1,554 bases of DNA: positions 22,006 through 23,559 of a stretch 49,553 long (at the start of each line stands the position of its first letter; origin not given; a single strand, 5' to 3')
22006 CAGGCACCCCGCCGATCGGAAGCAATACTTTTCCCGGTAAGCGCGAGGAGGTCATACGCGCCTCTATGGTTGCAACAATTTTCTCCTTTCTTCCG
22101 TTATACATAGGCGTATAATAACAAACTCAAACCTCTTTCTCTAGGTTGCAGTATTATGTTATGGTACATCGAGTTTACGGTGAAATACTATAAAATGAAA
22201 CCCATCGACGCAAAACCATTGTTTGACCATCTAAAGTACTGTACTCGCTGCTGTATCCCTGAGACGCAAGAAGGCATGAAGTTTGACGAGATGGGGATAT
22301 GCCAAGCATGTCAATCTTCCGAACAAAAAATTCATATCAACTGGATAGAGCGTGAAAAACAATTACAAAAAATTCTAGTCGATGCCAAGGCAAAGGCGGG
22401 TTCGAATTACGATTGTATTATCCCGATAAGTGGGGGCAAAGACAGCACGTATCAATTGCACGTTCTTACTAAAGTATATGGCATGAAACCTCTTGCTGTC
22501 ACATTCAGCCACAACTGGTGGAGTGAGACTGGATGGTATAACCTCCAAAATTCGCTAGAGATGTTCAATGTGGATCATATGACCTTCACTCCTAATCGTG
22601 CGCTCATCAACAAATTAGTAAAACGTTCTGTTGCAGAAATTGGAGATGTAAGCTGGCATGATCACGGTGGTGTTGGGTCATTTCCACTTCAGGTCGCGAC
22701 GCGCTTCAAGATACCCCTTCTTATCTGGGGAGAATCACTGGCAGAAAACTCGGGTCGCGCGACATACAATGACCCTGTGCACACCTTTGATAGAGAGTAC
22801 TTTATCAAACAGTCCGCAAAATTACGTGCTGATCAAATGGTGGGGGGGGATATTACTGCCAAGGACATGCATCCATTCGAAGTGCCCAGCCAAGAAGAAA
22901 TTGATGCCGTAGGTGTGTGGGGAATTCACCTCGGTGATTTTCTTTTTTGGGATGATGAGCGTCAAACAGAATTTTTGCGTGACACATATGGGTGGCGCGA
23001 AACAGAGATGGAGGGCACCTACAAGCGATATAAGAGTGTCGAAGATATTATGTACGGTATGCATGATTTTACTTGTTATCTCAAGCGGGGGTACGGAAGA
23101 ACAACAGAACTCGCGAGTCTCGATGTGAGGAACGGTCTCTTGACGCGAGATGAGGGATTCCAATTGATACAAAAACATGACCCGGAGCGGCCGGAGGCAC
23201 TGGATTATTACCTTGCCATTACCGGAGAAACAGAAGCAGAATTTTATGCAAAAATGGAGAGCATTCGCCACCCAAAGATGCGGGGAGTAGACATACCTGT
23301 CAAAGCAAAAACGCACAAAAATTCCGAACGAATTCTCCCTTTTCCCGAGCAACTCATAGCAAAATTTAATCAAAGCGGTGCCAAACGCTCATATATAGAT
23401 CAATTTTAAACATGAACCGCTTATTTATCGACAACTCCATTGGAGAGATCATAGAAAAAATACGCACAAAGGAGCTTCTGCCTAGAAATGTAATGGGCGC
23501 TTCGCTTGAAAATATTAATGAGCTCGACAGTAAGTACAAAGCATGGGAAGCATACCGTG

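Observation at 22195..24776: N-acetyl-sugar amidotransferase partnered by a GatA-like amidase instead of HisH/HisF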

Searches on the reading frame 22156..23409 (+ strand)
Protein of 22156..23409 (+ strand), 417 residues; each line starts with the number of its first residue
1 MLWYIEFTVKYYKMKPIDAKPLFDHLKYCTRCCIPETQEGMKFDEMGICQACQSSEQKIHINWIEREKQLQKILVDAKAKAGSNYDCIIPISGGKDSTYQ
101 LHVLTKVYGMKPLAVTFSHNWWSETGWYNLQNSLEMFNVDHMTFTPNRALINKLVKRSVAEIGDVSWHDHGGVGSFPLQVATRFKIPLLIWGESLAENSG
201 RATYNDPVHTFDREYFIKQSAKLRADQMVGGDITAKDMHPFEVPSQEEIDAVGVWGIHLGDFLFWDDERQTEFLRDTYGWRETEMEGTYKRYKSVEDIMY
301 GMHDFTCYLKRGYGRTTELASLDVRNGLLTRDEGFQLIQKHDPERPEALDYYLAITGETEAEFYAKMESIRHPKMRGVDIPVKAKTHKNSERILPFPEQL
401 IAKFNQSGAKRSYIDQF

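Call 6: search_protein_families(library=pfam, proteins=[window:22156-23409:+])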
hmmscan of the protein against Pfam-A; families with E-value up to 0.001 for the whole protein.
window:22156-23409:+ (417 aa): 0 families

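Call 7: search_protein_families(library=ncbifam, proteins=[window:22156-23409:+])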
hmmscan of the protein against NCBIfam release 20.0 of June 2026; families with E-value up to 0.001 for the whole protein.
window:22156-23409:+ (417 aa): 1 family
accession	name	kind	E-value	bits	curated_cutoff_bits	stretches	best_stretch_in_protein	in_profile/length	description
TIGR03573.1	WbuX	subfamily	5.5e-98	328.6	203.2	1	27-367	2-343/344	N-acetyl sugar amidotransferase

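Call 17: find_homologous_proteins(query=window:22195-23409:+, max_evalue=0.00001)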
Query window:22195-23409:+ (404 aa): 2552 proteins with E <= 0.00001 among 4619 candidates; the best 120 are listed.
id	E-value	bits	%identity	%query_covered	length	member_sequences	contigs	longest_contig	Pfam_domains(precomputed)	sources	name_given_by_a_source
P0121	6.3e-252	854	88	100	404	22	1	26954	-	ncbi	-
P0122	1.4e-245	833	85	100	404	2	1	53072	-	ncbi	-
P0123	5.9e-245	831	86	100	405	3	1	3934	-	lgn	-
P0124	2.7e-243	825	84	100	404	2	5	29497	-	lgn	-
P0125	2.5e-239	812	91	93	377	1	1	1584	-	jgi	jgi:N-acetyl sugar amidotransferase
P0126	5.8e-231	785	81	98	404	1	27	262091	-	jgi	jgi:N-acetyl sugar amidotransferase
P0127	1.2e-230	784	81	98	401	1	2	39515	-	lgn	-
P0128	3.1e-229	779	78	99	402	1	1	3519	-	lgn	-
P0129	5.2e-228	775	78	100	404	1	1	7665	-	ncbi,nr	ncbi:N-acetyl sugar amidotransferase [Candidatus Kaiserbacteria bacterium]|nr:N-acetyl sugar amidotr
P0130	5.2e-228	775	80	98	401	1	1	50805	-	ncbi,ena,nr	ncbi:MAG: N-acetyl sugar amidotransferase [Candidatus Kaiserbacteria bacterium]|nr:N-acetyl sugar am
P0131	1.3e-227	774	79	99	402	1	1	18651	-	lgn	-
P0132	1.9e-227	773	79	100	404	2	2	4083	-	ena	-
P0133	1.3e-226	770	79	99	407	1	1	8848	-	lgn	-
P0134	3.6e-226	769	81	97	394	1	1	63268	-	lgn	-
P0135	4.0e-226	769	79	98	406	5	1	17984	-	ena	-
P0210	9.0e-196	669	72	95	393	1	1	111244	-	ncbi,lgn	ncbi:MAG: N-acetyl sugar amidotransferase [Thermodesulfobacteriota bacterium]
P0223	7.1e-192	656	68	97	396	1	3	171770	-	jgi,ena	-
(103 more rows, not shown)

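Call 18: find_encoding_contigs(protein=P0210, flank=10000, max_places=1)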
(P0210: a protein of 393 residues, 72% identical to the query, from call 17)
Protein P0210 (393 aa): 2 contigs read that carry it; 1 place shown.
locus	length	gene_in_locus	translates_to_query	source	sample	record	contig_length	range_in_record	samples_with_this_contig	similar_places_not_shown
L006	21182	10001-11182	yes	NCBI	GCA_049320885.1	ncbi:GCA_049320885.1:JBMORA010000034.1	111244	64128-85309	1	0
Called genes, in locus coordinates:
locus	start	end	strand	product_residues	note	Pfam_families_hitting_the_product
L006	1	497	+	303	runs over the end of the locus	PF01370:Epimerase, PF08659:KR (faint), PF16363:GDP_Man_Dehyd (weak), PF08338:DUF1731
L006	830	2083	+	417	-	PF13411:MerR_1, PF01073:3Beta_HSD, PF01370:Epimerase, PF02719:Polysacc_synt_2, PF04321:RmlD_sub_bind, PF05368:NmrA, PF13460:NAD_binding_10, PF16363:GDP_Man_Dehyd, +1 more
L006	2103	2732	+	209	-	-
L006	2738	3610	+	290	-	PF01370:Epimerase, PF04321:RmlD_sub_bind, PF16363:GDP_Man_Dehyd (faint), PF07993:NAD_binding_4 (weak)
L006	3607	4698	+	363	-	PF03102:NeuB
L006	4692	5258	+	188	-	PF13302:Acetyltransf_3, PF13420:Acetyltransf_4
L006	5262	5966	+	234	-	PF02348:CTP_transf_3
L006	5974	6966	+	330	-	PF01408:GFO_IDH_MocA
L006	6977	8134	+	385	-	-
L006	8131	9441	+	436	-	PF01041:DegT_DnrJ_EryC1, PF01053:Cys_Met_Meta_PP (weak), PF01212:Beta_elim_lyase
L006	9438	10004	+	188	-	PF13302:Acetyltransf_3, PF13523:Acetyltransf_8, PF00583:Acetyltransf_1 (weak)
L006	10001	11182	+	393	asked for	-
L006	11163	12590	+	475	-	PF01425:Amidase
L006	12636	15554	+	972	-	PF13428:TPR_14 (faint), PF20157:Maf_flag10_N (weak), PF01973:MptE-like, PF13432:TPR_16 (faint), PF07719:TPR_2 (faint), PF13181:TPR_8 (faint), PF14559:TPR_19 (weak)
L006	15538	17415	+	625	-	PF13432:TPR_16, PF14559:TPR_19, PF13424:TPR_12, PF14559:TPR_19, PF00515:TPR_1, PF13414:TPR_11, PF13432:TPR_16, PF13424:TPR_12, +36 more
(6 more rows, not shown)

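Call 19: find_encoding_contigs(protein=P0223, flank=10000, max_places=1)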
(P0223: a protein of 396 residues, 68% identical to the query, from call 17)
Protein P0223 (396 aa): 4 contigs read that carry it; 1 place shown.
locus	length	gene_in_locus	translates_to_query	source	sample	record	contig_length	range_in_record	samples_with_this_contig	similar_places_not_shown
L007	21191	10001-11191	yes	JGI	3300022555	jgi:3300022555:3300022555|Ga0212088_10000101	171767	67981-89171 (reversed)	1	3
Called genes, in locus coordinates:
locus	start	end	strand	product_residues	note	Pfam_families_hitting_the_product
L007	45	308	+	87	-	PF12728:HTH_17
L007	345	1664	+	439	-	PF01943:Polysacc_synt, PF13440:Polysacc_synt_3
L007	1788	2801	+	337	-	PF00106:adh_short (weak), PF01073:3Beta_HSD, PF01370:Epimerase, PF02719:Polysacc_synt_2, PF04321:RmlD_sub_bind, PF07993:NAD_binding_4, PF13460:NAD_binding_10, PF16363:GDP_Man_Dehyd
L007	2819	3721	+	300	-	PF01073:3Beta_HSD (weak), PF01370:Epimerase, PF02719:Polysacc_synt_2, PF04321:RmlD_sub_bind, PF07993:NAD_binding_4 (faint), PF16363:GDP_Man_Dehyd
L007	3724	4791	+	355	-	PF03102:NeuB, PF08666:SAF (weak)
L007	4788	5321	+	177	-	PF13302:Acetyltransf_3, PF13420:Acetyltransf_4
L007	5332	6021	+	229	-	PF02348:CTP_transf_3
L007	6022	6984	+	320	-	PF01408:GFO_IDH_MocA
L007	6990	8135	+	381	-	-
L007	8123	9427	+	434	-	PF01041:DegT_DnrJ_EryC1, PF01053:Cys_Met_Meta_PP (weak)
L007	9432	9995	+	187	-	PF13302:Acetyltransf_3, PF13420:Acetyltransf_4 (weak)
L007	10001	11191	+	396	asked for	-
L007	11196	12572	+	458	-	PF01425:Amidase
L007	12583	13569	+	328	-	-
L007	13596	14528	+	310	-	PF00535:Glycos_transf_2, PF10111:Glyco_tranf_2_2 (weak)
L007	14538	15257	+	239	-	PF00583:Acetyltransf_1, PF13673:Acetyltransf_10, PF13508:Acetyltransf_7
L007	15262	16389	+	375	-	PF00155:Aminotran_1_2, PF01041:DegT_DnrJ_EryC1, PF00266:Aminotran_5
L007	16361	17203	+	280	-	PF13489:Methyltransf_23, PF02353:CMAS (weak), PF08241:Methyltransf_11, PF08242:Methyltransf_12, PF13649:Methyltransf_25, PF13847:Methyltransf_31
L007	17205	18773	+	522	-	-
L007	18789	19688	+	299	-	PF01531:Glyco_transf_11 (faint)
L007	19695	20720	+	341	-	PF00535:Glycos_transf_2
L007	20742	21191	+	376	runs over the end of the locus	PF01757:Acyl_transf_3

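Call 25: search_solved_structures(query=window:22195-23409:+, max_evalue=1, show_alignments=1)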
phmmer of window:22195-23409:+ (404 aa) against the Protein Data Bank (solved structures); distinct sequences matched with E-value up to 1: 1.
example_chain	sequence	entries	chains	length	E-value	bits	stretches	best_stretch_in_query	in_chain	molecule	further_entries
8wex_A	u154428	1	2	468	1.2e-40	142.8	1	27-336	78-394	N-acetyl sugar amidotransferase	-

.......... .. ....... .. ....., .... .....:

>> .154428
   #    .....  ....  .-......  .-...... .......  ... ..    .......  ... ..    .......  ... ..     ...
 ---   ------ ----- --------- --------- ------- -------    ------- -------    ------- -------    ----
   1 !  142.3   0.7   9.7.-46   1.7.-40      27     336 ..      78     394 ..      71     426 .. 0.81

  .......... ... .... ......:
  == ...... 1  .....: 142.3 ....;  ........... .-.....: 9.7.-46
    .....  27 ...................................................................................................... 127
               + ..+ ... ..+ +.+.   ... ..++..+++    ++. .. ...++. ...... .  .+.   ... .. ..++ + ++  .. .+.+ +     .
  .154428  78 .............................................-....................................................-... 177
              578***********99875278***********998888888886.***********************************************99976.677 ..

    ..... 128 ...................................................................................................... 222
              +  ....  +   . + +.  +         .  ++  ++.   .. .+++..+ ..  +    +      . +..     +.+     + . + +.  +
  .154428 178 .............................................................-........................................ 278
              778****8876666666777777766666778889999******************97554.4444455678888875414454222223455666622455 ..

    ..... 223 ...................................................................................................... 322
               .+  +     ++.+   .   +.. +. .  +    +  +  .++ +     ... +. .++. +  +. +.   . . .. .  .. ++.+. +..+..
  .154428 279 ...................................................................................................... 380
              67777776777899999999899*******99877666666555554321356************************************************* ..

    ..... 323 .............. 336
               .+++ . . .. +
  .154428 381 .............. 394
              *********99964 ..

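Call 31: search_protein_representatives(protein=window:22195-23409:+)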
Query: 404 residues. Proteins with E-value up to 0.001 (for the whole library): 4793; up to 1e-10: 1843; up to 1e-30: 210. The best 150 are listed.
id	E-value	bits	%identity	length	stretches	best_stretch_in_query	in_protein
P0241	2.4e-182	622.7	49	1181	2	10-394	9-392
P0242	6.5e-177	604.9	45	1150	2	8-394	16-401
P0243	6.1e-163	558.9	61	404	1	6-392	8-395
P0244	1.2e-155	534.8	59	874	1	7-396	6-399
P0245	5.4e-151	519.5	57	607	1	6-391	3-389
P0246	1.6e-148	511.3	48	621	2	6-358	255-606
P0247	3.7e-144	497.0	53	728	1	8-397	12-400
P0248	1.5e-123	429.1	47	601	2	10-359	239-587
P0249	1.8e-108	379.5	50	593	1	7-348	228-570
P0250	3.3e-104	365.4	45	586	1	5-353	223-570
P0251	8.9e-103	360.7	42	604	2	11-352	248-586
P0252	1.2e-98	347.1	62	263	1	8-237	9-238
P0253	6.8e-93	328.1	62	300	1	91-315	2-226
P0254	4.5e-92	325.4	62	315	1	8-228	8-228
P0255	7.3e-83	295.1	40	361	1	12-355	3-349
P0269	2.1e-64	234.3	34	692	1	14-362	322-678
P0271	5.1e-64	233.0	37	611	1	14-358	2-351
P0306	1.3e-49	185.6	35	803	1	55-315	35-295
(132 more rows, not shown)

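Call 32: search_protein_families(library=pfam, proteins=[P0241, P0242, P0244, P0245, P0246, P0247, P0248, P0269, P0271, P0306], max_evalue=0.00001)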
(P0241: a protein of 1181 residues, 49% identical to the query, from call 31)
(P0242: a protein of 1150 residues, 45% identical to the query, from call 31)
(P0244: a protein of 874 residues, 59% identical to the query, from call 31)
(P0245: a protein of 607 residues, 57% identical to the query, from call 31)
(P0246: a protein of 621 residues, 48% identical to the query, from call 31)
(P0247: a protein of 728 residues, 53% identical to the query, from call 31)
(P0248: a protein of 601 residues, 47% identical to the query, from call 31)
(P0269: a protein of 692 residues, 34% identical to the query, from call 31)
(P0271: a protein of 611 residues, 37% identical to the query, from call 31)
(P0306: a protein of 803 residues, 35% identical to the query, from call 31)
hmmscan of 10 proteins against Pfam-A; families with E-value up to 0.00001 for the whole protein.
P0241 (1181 aa): 1 family
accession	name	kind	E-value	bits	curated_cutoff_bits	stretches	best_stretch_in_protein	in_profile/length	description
PF01425.27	Amidase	-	3.3e-73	247.7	27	1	754-1158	1-443/445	Amidase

P0242 (1150 aa): 1 family
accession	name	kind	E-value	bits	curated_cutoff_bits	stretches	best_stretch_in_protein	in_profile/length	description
PF01425.27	Amidase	-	3.9e-67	227.7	27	1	721-1125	2-445/445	Amidase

P0244 (874 aa): 1 family
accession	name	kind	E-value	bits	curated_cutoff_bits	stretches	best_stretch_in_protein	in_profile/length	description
PF01425.27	Amidase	-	2.3e-74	251.5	27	1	444-849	1-444/445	Amidase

P0245 (607 aa): 1 family
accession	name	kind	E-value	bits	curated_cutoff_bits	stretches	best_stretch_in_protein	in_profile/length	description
PF01425.27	Amidase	-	3.4e-45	155.4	27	1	441-602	2-168/445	Amidase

P0246 (621 aa): 0 families

P0247 (728 aa): 1 family
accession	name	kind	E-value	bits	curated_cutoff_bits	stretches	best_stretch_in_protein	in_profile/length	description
PF01425.27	Amidase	-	2.7e-16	60.1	27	1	499-692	155-373/445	Amidase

P0248 (601 aa): 0 families

P0269 (692 aa): 1 family
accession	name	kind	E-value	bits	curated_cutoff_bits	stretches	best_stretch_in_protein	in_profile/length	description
PF00977.27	His_biosynth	-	2.5e-48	164.9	23.6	1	13-254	1-227/228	Histidine biosynthesis protein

P0271 (611 aa): 1 family
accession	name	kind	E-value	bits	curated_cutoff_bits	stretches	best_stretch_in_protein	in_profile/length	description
PF00117.34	GATase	-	6.2e-20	72.1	22.8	1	411-607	2-187/190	Glutamine amidotransferase class-I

P0306 (803 aa): 1 family
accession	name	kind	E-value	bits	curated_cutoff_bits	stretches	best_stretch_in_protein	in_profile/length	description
PF01425.27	Amidase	-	3.1e-72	244.5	27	1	380-780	4-445/445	Amidase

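Call 36: find_related_loci(query=A1, collection=genome_contigs, flank=10000)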
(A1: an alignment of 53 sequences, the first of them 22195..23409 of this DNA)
Query A1 (404 aa) in genome_contigs; peptide patterns used: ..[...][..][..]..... (x = any residue, [..] = any of these).
600 stretches matched a pattern (row limit reached: there are more); 596 encode a relative of the query (tblastn E <= 1e-3); the best 80 are kept; 80 distinct loci.
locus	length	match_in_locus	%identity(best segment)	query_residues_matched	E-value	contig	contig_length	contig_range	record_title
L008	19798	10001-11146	72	7-388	0e+0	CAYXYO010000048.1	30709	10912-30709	MAG TPA_asm: uncultured Desulfobacterales bacterium isolate binchicken_co219_374 genome assembly, contig: k141_719110, w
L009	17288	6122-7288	69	3-391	0e+0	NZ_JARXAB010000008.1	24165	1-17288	MAG: Ramlibacter sp. isolate B02.bin.21 k141_593693, whole genome shotgun sequence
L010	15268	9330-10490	68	3-391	0e+0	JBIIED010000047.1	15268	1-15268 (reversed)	MAG: Rubrivivax sp. isolate ME2000-09-11pf_3300034094_group1_bin75 Rohwer_bin2256_scaffold_1380_c1, whole genome shotgun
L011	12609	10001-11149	67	6-388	0e+0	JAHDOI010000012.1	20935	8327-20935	MAG: Selenomonadales bacterium isolate SL1-B47 k141_227159, whole genome shotgun sequence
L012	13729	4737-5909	67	4-391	0e+0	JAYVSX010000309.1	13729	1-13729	MAG: Rubrivivax sp. isolate GL74_DN_metabinner_10 GL74_DN_metabinner_10_308, whole genome shotgun sequence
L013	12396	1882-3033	64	5-388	1e-174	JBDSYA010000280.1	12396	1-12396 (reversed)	MAG: Ignavibacteria bacterium isolate cluster1_bin.664 k127_6808173, whole genome shotgun sequence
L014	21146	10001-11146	64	7-388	9e-173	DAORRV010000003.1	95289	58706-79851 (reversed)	MAG TPA_asm: Ignavibacteria bacterium isolate AMR_MDS_5334 NODE_13_length_95289_cov_8.064273, whole genome shotgun seque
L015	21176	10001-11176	60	6-397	3e-164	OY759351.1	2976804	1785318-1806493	MAG: Desulfarculia bacterium isolate c1361fd1-6016-418c-9b2d-a8e9625d1ec5 genome assembly, chromosome: 1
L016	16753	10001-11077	64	8-368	3e-163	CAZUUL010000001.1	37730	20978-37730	MAG TPA_asm: uncultured Gammaproteobacteria bacterium isolate binchicken_co95_36 genome assembly, contig: NODE_400_lengt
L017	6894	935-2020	61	6-367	3e-159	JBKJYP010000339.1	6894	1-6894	MAG: Actinomycetota bacterium isolate swi_bin.21 k127_15351245, whole genome shotgun sequence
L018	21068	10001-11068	58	5-365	9e-148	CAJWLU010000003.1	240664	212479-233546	MAG TPA_asm: uncultured Acidobacteria bacterium isolate ERR599156_bin.188_MetaBAT_v2.12.1_MAG genome assembly, contig: N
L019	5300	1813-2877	58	10-361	6e-140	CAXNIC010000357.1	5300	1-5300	MAG: Alphaproteobacteria bacterium isolate LH-05nov19-173 genome assembly, contig: LH-05nov19-C42055, whole genome shotg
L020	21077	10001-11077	57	6-363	7e-142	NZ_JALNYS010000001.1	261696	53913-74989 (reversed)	MAG: Sulfuricurvum sp. isolate SO_2017_GW1 bin 195 NODE_352_length_261696_cov_1.766471_OW334_2017, whole genome shotgun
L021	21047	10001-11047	53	8-358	3e-128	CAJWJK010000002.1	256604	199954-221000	MAG TPA_asm: uncultured Alphaproteobacteria bacterium isolate ERR599156_bin.112_MetaBAT_v2.12.1_MAG genome assembly, con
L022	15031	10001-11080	57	6-363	3e-141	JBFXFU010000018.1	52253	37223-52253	MAG: Sulfuricurvum sp. isolate CA_2019_TPIn_147 NODE_2062_length_52253_cov_27.792675_TPIn, whole genome shotgun sequence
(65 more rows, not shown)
